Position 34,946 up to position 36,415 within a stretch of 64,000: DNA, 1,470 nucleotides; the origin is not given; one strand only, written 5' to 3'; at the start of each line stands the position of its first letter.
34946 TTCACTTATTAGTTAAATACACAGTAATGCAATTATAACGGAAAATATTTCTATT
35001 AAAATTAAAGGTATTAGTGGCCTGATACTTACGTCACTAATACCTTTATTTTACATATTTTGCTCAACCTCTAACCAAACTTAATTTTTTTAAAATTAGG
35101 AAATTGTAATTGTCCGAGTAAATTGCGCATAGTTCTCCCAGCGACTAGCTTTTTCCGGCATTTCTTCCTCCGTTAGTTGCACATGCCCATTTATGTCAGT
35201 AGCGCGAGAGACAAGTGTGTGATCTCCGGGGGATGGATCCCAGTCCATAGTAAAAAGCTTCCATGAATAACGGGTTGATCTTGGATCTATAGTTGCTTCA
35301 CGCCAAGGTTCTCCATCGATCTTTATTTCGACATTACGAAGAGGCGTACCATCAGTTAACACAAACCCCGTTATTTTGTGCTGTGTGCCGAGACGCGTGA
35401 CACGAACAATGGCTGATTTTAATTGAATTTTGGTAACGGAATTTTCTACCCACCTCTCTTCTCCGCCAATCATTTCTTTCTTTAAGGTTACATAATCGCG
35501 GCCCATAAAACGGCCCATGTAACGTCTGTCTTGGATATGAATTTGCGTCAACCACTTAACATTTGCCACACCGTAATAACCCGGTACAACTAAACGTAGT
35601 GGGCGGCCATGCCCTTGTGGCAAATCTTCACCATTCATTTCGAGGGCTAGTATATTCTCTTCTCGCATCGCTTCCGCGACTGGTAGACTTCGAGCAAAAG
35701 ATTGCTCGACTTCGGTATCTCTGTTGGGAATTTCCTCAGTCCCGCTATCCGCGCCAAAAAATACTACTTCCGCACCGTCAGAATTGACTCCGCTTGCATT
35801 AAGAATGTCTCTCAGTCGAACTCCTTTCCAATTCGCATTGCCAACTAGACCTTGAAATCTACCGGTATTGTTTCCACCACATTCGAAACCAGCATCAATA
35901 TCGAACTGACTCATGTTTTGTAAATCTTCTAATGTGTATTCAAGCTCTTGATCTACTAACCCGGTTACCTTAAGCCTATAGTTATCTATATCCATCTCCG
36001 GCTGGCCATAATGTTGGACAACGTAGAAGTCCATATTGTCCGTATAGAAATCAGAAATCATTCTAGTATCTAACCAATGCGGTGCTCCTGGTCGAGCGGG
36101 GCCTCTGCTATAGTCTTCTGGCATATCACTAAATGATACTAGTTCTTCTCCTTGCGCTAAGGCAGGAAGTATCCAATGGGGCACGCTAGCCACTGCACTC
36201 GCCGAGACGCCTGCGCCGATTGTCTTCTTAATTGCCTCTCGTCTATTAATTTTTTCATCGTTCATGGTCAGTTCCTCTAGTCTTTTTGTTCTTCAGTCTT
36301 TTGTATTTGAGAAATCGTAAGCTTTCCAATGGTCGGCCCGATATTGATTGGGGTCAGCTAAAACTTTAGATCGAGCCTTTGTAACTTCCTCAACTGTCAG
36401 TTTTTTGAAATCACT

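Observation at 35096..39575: aau-like TTQ amine dehydrogenase operon (mauB-E-D-A) without mauF/G/C/J/L/M/N, extended by a cytochrome c and a molybdoenzyme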

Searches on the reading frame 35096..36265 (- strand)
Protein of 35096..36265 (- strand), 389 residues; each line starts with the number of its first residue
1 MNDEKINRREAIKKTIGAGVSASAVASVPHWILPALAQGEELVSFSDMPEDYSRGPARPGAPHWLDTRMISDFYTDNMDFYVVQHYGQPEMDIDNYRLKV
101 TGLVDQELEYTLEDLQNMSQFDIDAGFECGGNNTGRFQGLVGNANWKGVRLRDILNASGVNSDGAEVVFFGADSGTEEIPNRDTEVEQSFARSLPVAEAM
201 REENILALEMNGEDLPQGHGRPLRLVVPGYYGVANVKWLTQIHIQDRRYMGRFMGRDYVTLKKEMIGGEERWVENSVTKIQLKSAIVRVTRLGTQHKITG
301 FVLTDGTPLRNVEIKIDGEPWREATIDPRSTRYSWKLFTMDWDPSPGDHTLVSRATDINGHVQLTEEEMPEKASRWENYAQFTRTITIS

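Call 4: search_protein_families(library=pfam, proteins=[window:35096-36265:-], max_evalue=0.01)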
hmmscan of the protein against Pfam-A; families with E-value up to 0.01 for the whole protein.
window:35096-36265:- (389 aa): 1 family
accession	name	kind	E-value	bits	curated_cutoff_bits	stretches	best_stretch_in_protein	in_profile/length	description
PF00174.25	Oxidored_molyb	-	5.2e-47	160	24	1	86-251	2-167/169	Oxidoreductase molybdopterin binding domain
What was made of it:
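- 35096..36265 (-): Tat-exported (RREAIKK) molybdoenzyme of the sulfite-oxidase fold, SorA-like. Cys129 is the predicted Mo ligand. A GAGGA ribosome-binding site lies about 8 nt before the ATG. PF00174 (call 4).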

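Call 8: search_solved_structures(query=window:35096-36265:-, show_alignments=2)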
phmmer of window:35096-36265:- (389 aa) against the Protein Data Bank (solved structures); distinct sequences matched with E-value up to 0.001: 21.
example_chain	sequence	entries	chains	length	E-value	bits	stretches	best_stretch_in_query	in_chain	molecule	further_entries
2ca3_A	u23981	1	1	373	1.1e-32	116.7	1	73-386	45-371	SULFITE:CYTOCHROME C OXIDOREDUCTASE SUBUNIT A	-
2blf_A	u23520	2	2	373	3.8e-32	114.9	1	73-386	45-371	Sulfite:cytochrome c oxidoreductase subunit A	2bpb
2c9x_A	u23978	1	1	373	1e-31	113.5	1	73-386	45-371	SULFITE:CYTOCHROME C OXIDOREDUCTASE SUBUNIT A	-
2ca4_A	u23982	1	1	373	3e-31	112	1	75-386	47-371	SULFITE:CYTOCHROME C OXIDOREDUCTASE SUBUNIT A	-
6y0k_AAA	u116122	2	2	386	2.1e-27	99.3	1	91-245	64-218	Putaitve sulfite oxidase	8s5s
5wa0_A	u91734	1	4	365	6.5e-27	97.7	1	138-370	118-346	Putative sulfite oxidase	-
5k3x_A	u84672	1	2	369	6.8e-27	97.6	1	138-370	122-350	Putative sulfite oxidase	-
4pw3_A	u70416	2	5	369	7.5e-27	97.5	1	138-370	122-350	Putative sulfite oxidase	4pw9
1ogp_A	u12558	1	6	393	2.3e-22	82.7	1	69-328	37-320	SULFITE OXIDASE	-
2xts_A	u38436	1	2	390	4.2e-22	81.9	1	84-369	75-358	SULFITE DEHYDROGENASE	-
2a9d_A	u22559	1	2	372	7.2e-18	67.9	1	71-347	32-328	Sulfite Oxidase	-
2a9b_A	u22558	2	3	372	1.4e-17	67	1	71-347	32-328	Sulfite Oxidase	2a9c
2a99_A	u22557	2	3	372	1.9e-17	66.6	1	71-347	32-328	Sulfite Oxidase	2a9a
1sox_A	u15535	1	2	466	3.8e-17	65.6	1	71-343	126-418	SULFITE OXIDASE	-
3hc2_A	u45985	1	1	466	1e-16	64.1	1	71-261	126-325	sulfite oxidase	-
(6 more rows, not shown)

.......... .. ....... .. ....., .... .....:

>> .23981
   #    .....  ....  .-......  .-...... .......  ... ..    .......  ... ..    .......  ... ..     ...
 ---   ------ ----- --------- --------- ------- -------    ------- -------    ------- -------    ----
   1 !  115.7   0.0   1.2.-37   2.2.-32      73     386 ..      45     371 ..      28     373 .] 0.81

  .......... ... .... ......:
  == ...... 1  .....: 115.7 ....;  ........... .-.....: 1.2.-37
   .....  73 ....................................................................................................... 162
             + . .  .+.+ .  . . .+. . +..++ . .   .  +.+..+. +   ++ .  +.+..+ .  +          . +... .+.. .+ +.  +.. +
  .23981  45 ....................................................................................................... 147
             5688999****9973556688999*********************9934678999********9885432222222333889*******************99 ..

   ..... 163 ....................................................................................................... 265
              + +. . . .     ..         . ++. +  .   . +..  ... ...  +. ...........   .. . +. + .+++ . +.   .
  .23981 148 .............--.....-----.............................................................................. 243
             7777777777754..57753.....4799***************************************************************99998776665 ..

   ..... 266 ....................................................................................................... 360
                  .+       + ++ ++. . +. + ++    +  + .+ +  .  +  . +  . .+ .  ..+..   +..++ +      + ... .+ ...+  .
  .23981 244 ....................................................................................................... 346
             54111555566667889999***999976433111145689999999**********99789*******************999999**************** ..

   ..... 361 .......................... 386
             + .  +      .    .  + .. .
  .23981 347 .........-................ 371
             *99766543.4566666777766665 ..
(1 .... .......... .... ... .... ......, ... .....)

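Call 10: search_protein_families(library=ncbifam, proteins=[window:35096-36265:-], max_evalue=0.01)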
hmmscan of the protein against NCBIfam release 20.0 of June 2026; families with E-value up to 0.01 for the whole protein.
window:35096-36265:- (389 aa): 4 families
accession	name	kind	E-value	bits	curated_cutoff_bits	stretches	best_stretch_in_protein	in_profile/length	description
NF052245.1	SorA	equivalog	6.4e-51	173.3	600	1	73-368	69-378/396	SorA family sulfite dehydrogenase catalytic subunit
TIGR04555.1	sulfite_DH_soxC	equivalog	7.2e-44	150.4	420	1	80-378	93-388/408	sulfite dehydrogenase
NF052247.1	SorT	equivalog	3.2e-42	144.7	570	1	90-378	80-377/387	SorT family sulfite dehydrogenase catalytic subunit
NF003767.0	PRK05363.1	equivalog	1.7e-14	53.9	207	1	89-248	94-249/320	protein-methionine-sulfoxide reductase catalytic subunit MsrP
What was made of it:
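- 35096..36265 (-): NCBIfam SorA 173 bits against a cut-off of 600 (call 10).
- Checked: 35096-36265: PF00174 Mo-binding domain, E 5.2e-47 (calls 4, 10).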

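Call 12: find_homologous_proteins(query=window:35096-36265:-, max_evalue=1e-20)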
Query window:35096-36265:- (389 aa): 5685 proteins with E <= 1e-20 among 8000 candidates; the best 120 are listed.
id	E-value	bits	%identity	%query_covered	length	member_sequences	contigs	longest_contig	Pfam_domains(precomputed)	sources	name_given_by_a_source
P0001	2.8e-250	848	94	100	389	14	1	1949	PF00174.26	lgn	-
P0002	7.8e-250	846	93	100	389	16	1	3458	PF00174.26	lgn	-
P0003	4.1e-230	782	84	100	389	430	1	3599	PF00174.26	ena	-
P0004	1.2e-229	780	85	100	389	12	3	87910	PF00174.26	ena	-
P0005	1.7e-229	780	85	100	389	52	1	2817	PF00174.26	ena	-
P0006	4.6e-210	716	80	100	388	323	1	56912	PF00174.26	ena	-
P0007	1.7e-208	710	78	100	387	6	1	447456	PF00174.26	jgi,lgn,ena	-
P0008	9.0e-208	708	79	100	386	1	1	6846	PF00174.26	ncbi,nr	ncbi:MAG: molybdopterin-dependent oxidoreductase [Gammaproteobacteria bacterium]|nr:molybdopterin-de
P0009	2.5e-207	707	78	100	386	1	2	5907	PF00174.26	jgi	jgi:DMSO/TMAO reductase YedYZ molybdopterin-dependent catalytic subunit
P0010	3.5e-207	706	78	100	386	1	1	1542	PF00174.26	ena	-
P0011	6.1e-207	705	78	100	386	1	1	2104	PF00174.26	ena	-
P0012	1.2e-206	704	78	100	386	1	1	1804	PF00174.26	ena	-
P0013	2.1e-206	703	78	100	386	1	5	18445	PF00174.26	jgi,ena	jgi:DMSO/TMAO reductase YedYZ molybdopterin-dependent catalytic subunit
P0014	3.8e-206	703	77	100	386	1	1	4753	PF00174.26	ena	-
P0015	4.0e-206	703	78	100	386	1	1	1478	PF00174.26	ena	-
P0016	2.0e-205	700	78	100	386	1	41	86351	PF00174.26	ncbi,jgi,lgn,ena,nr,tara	ncbi:MAG: hypothetical protein CMQ20_07375 [Gammaproteobacteria bacterium]|jgi:DMSO/TMAO reductase Y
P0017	2.7e-205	700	77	100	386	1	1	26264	PF00174.26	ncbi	-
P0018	5.4e-205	699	77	100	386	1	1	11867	PF00174.26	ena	-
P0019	6.9e-205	699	76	100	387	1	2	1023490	PF00174.26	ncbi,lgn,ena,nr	ncbi:MAG: molybdopterin-dependent oxidoreductase [Pseudomonadales bacterium]|nr:molybdopterin-depend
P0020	1.7e-204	697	77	100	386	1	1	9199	PF00174.26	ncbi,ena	-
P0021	1.9e-204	697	76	100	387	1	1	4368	PF00174.26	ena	-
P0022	2.1e-204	697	77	100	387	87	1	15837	PF00174.26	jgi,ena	-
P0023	2.1e-204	697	77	100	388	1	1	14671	PF00174.26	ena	-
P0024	2.4e-204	697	76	100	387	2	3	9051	PF00174.26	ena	-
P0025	2.5e-204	697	76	100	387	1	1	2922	PF00174.26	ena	-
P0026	3.4e-204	696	76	100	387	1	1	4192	PF00174.26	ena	-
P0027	3.5e-204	696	76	100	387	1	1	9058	PF00174.26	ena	-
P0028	3.9e-204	696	76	100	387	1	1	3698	PF00174.26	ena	-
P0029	6.6e-204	695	76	100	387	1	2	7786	PF00174.26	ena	-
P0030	9.7e-204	695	77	100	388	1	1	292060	PF00174.26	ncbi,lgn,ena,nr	ncbi:MAG: molybdopterin-dependent oxidoreductase [Proteobacteria bacterium]|nr:molybdopterin-depende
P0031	1.2e-203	694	76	100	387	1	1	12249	PF00174.26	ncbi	-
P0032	1.8e-203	694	80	93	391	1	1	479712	PF00174.26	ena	-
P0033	2.4e-203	693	76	100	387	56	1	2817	PF00174.26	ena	-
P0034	4.8e-203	692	76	100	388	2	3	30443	PF00174.26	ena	-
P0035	6.5e-203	692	76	100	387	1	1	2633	PF00174.26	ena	-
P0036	7.2e-203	692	76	100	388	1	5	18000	PF00174.26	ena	-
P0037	3.1e-202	690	75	100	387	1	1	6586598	PF00174.26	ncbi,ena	-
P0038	5.7e-202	689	76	100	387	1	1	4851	PF00174.26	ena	-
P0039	2.6e-200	683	76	99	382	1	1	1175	PF00174.26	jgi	-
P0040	1.3e-199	681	76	99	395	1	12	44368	PF00174.26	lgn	-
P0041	2.7e-196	670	73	100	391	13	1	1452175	PF00174.26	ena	-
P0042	6.6e-196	669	73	100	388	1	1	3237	PF00174.26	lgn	-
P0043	6.9e-196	669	73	100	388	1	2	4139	PF00174.26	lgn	-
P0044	5.8e-195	666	73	99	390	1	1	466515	PF00174.26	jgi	-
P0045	7.0e-192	656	73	99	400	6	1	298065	PF00174.26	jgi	jgi:DMSO/TMAO reductase YedYZ molybdopterin-dependent catalytic subunit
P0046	1.4e-191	655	73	100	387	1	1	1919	PF00174.26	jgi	-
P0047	7.8e-191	652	73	99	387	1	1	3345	PF00174.26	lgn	-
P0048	1.1e-190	652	86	83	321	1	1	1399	PF00174.26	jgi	jgi:DMSO/TMAO reductase YedYZ molybdopterin-dependent catalytic subunit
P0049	3.2e-190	650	72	99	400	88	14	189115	PF00174.26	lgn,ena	-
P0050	5.5e-190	649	85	83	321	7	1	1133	PF00174.26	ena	-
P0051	7.9e-190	649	71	100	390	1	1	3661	PF00174.26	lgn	-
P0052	2.8e-189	647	71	100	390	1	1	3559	PF00174.26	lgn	-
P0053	3.2e-189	647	72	100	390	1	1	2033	PF00174.26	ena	-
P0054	3.4e-189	647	70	100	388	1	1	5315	PF00174.26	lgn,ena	-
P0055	2.6e-188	644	70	100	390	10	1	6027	PF00174.26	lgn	-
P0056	1.2e-187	642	71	100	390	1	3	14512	PF00174.26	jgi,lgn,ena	-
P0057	3.8e-187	640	69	100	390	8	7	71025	PF00174.26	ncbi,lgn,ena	-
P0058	8.1e-187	639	69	100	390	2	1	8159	PF00174.26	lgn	-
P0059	1.2e-186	638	69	100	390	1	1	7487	PF00174.26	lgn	-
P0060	1.3e-186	638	69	100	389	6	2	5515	PF00174.26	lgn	-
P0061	7.3e-186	636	70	100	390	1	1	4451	PF00174.26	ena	-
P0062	9.9e-186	635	70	100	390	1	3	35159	PF00174.26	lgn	-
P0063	1.0e-185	635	70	100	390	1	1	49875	PF00174.26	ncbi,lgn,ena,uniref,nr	ncbi:MAG: sulfite oxidase [SAR86 cluster bacterium]|uniref:Sulfite oxidase n=1 Tax=SAR86 cluster bac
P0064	1.6e-185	635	71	99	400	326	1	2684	PF00174.26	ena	-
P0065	2.9e-185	634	70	99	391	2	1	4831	PF00174.26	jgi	jgi:DMSO/TMAO reductase YedYZ molybdopterin-dependent catalytic subunit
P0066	1.5e-184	632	69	100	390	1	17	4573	PF00174.26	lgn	-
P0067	4.3e-184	630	69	100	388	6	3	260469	PF00174.26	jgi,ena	jgi:DMSO/TMAO reductase YedYZ molybdopterin-dependent catalytic subunit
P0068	2.3e-183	628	69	100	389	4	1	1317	PF00174.26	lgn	-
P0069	4.8e-183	627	68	100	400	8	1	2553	PF00174.26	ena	-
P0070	1.4e-182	625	70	100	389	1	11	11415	PF00174.26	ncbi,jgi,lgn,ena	jgi:DMSO/TMAO reductase YedYZ molybdopterin-dependent catalytic subunit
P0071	1.6e-181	622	69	100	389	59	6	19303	PF00174.26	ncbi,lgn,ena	-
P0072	5.2e-181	620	69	100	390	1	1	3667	PF00174.26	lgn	-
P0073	5.5e-181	620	69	100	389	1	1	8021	PF00174.26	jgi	-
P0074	7.5e-181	619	70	100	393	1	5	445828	PF00174.26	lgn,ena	-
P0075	1.5e-180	618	68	100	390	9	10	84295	PF00174.26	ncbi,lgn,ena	-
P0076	1.7e-180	618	68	100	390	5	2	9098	PF00174.26,PF03404.23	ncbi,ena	-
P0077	1.6e-179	615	69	100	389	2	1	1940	PF00174.26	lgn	-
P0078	1.7e-179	615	66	100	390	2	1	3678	PF00174.26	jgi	-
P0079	5.6e-177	607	68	100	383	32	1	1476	PF00174.26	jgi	jgi:DMSO/TMAO reductase YedYZ molybdopterin-dependent catalytic subunit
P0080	3.1e-164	565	62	100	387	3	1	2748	PF00174.26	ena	-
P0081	9.4e-164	563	63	100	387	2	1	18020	PF00174.26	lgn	-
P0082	3.8e-163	561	63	99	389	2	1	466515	PF00174.26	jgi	-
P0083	7.6e-163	560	64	100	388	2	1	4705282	PF00174.26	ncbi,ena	-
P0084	2.8e-162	558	61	100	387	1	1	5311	PF00174.26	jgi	jgi:DMSO/TMAO reductase YedYZ molybdopterin-dependent catalytic subunit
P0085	2.9e-162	558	63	98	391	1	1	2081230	PF00174.26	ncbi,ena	-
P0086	3.2e-162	558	62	98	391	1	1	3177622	PF00174.26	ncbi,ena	-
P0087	5.9e-162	557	63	100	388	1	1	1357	PF00174.26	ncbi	-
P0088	6.9e-162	557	62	100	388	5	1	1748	PF00174.26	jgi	-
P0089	1.6e-161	556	63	100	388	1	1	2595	PF00174.26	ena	-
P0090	1.7e-161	556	63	100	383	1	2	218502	PF00174.26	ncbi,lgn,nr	ncbi:MAG: sulfite oxidase [Pseudomonadales bacterium]|nr:sulfite oxidase [Pseudomonadales bacterium]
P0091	2.5e-161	555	62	100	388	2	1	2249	PF00174.26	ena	-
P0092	3.9e-161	554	63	100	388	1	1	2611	PF00174.26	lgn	-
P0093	4.2e-161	554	61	100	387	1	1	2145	PF00174.26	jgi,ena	-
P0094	4.8e-161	554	63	98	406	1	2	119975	PF00174.26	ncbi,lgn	ncbi:MAG: molybdopterin-dependent oxidoreductase [Pseudohongiellaceae bacterium]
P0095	4.8e-161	554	62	100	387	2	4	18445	PF00174.26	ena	-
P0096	5.3e-161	554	61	100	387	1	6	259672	PF00174.26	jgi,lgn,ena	-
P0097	6.0e-161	554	63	100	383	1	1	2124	PF00174.26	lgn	-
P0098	6.2e-161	554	63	100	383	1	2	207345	PF00174.26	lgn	-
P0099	6.9e-161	554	61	100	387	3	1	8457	PF00174.26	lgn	-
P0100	7.2e-161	554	63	100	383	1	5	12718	PF00174.26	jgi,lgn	jgi:DMSO/TMAO reductase YedYZ molybdopterin-dependent catalytic subunit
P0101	7.2e-161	554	63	100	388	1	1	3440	PF00174.26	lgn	-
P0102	7.4e-161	554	63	100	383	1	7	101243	PF00174.26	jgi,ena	jgi:DMSO/TMAO reductase YedYZ molybdopterin-dependent catalytic subunit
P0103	7.8e-161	553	61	100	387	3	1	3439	PF00174.26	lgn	-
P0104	8.7e-161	553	62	100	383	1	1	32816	PF00174.26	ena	-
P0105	8.7e-161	553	62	100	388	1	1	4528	PF00174.26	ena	-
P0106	8.9e-161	553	63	100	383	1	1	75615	PF00174.26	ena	-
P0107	9.4e-161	553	61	100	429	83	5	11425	PF00174.26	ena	-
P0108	9.7e-161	553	63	100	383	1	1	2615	PF00174.26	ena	-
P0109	1.1e-160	553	60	100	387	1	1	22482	PF00174.26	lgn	-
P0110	1.2e-160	553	62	100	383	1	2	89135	PF00174.26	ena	-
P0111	1.2e-160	553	63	100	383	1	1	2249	PF00174.26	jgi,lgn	jgi:DMSO/TMAO reductase YedYZ molybdopterin-dependent catalytic subunit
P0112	1.2e-160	553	62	100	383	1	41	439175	PF00174.26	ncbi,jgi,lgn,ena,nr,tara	ncbi:MAG TPA: sulfite oxidase [Gammaproteobacteria bacterium]|nr:MAG: sulfite oxidase [Gammaproteoba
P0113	1.2e-160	553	62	100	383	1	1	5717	PF00174.26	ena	-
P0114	1.4e-160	553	61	98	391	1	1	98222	PF00174.26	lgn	-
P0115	1.5e-160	553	63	100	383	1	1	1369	PF00174.26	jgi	jgi:DMSO/TMAO reductase YedYZ molybdopterin-dependent catalytic subunit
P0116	1.5e-160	553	62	100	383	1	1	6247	PF00174.26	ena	-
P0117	1.5e-160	553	63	100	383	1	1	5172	PF00174.26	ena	-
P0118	1.5e-160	553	62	100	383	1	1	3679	PF00174.26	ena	-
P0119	1.6e-160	552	62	100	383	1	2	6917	PF00174.26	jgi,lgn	-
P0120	1.6e-160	552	63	100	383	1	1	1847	PF00174.26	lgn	-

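Call 13: find_encoding_contigs(protein=P0037, flank=10000, max_places=2)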
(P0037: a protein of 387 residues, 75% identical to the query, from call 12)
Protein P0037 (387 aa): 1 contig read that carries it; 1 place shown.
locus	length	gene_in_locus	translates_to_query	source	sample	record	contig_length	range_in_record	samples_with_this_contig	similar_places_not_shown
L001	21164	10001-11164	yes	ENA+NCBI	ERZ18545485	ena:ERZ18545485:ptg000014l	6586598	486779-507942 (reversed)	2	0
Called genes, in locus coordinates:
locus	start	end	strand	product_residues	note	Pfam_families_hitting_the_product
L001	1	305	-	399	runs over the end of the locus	PF04143:Sulf_transp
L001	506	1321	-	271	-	-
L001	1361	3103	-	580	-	PF01019:G_glu_transpept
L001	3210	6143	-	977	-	PF07715:Plug, PF00593:TonB_dep_Rec_b-barrel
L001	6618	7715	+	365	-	PF06433:Me-amine-dh_H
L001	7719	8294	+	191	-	PF07291:MauE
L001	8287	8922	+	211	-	-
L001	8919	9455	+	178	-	PF02975:Me-amine-dh_L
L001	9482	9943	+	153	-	-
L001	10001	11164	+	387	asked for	PF00174:Oxidored_molyb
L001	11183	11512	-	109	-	PF11196:DUF2834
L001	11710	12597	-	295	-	PF02146:SIR2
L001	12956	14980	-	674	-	PF00753:Lactamase_B, PF14863:Alkyl_sulf_dimr, PF14864:Alkyl_sulf_C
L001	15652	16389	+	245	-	PF00005:ABC_tran, PF02463:SMC_N (faint), PF13304:AAA_21 (faint)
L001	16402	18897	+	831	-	PF12704:MacB_PCD, PF02687:FtsX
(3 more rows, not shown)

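Call 14: find_encoding_contigs(protein=P0112, flank=10000, max_places=2)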
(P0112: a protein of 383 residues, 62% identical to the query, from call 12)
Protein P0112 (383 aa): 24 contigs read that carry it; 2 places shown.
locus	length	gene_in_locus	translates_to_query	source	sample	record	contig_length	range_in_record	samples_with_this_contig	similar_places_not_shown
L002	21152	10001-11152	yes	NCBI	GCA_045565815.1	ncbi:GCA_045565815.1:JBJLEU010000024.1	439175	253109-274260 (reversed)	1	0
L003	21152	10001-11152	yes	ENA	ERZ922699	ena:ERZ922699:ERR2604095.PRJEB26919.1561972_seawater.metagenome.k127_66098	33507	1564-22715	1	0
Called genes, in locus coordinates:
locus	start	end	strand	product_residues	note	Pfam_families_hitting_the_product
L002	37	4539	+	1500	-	PF00270:DEAD, PF04851:ResIII, PF00271:Helicase_C, PF22590:Cas3-like_C_2 (weak), PF19306:WHD_Lhr, PF08494:DEAD_assoc, PF23235:WHD_3rd_Lhr, PF23234:WHD_4th_Lhr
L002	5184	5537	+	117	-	PF07238:PilZ (weak)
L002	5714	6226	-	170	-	PF19661:DUF6164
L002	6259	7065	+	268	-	PF01963:TraB_PrgY_gumN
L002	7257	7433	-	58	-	PF20661:SutA-RBD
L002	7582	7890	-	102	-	-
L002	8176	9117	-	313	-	-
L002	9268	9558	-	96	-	-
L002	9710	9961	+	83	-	-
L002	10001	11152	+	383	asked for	PF00174:Oxidored_molyb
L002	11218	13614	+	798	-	PF21474:DNApolII_N (weak), PF22587:DNApolII_insertion, PF03104:DNA_pol_B_exo1, PF00136:DNA_pol_B, PF03175:DNA_pol_B_2 (faint)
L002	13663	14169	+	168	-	PF01842:ACT (faint), PF13291:ACT_4 (faint), PF13740:ACT_6, PF22629:ACT_AHAS_ss (faint)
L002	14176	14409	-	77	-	-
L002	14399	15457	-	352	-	PF09375:Peptidase_M75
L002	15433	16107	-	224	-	PF12710:HAD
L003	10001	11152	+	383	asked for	PF00174:Oxidored_molyb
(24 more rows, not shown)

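Call 15: find_encoding_contigs(protein=P0063, flank=10000, max_places=2)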
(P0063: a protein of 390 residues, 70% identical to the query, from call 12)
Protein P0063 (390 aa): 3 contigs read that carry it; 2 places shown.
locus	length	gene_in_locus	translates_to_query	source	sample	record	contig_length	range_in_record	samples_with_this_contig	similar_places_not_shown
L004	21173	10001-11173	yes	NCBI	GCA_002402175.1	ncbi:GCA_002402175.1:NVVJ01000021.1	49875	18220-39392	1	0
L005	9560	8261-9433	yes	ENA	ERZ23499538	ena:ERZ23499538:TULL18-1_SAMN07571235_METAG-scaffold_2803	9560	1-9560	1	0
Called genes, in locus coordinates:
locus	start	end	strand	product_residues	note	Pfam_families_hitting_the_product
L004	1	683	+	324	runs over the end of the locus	PF01380:SIS, PF00571:CBS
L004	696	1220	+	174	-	PF00702:Hydrolase (weak), PF08282:Hydrolase_3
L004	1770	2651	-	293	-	PF02230:Abhydrolase_2 (faint), PF00561:Abhydrolase_1, PF12146:Hydrolase_4, PF12697:Abhydrolase_6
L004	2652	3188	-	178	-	PF07152:YaeQ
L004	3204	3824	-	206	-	PF02798:GST_N, PF13417:GST_N_3, PF13409:GST_N_2, PF00043:GST_C, PF14497:GST_C_3 (weak), PF13410:GST_C_2 (weak)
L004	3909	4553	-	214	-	PF00072:Response_reg, PF00196:GerE, PF08281:Sigma70_r4_2 (weak)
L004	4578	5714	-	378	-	PF07730:HisKA_3, PF02518:HATPase_c (weak)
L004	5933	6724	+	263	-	-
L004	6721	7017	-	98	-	-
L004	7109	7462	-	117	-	-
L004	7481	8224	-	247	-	-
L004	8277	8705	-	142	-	PF07978:NIPSNAP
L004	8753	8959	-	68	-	-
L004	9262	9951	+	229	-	PF02596:DUF169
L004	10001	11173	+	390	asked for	PF00174:Oxidored_molyb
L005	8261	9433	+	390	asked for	PF00174:Oxidored_molyb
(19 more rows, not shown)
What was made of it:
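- Mo homologues stand alone elsewhere (calls 14, 15).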

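Call 37: find_encoding_contigs(protein=P0019, flank=8000, max_places=1)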
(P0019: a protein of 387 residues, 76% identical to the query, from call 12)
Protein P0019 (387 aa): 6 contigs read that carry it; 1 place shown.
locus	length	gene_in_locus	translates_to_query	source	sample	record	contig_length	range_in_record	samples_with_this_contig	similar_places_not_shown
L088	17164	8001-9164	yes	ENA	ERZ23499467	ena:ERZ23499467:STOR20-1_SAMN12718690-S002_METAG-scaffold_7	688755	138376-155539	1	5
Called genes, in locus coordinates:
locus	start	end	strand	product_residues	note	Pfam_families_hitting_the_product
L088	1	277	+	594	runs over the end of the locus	PF02771:Acyl-CoA_dh_N, PF02770:Acyl-CoA_dh_M, PF00441:Acyl-CoA_dh_1, PF12806:Acyl-CoA_dh_C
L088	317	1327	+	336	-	PF08240:ADH_N, PF00107:ADH_zinc_N, PF13602:ADH_zinc_N_2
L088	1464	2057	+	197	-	-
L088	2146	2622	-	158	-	PF07963:N_methyl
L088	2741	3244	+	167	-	PF27154:ORF11_beta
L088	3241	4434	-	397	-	PF04143:Sulf_transp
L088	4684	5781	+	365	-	PF06433:Me-amine-dh_H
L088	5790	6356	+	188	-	PF07291:MauE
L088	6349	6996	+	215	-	-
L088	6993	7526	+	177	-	PF02975:Me-amine-dh_L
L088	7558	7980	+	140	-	-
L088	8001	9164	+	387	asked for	PF00174:Oxidored_molyb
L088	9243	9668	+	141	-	PF01590:GAF, PF13185:GAF_2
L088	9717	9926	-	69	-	PF00313:CSD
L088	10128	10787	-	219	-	PF10294:Methyltransf_16, PF05175:MTS (faint), PF13489:Methyltransf_23 (weak), PF08242:Methyltransf_12 (weak), PF13649:Methyltransf_25 (weak)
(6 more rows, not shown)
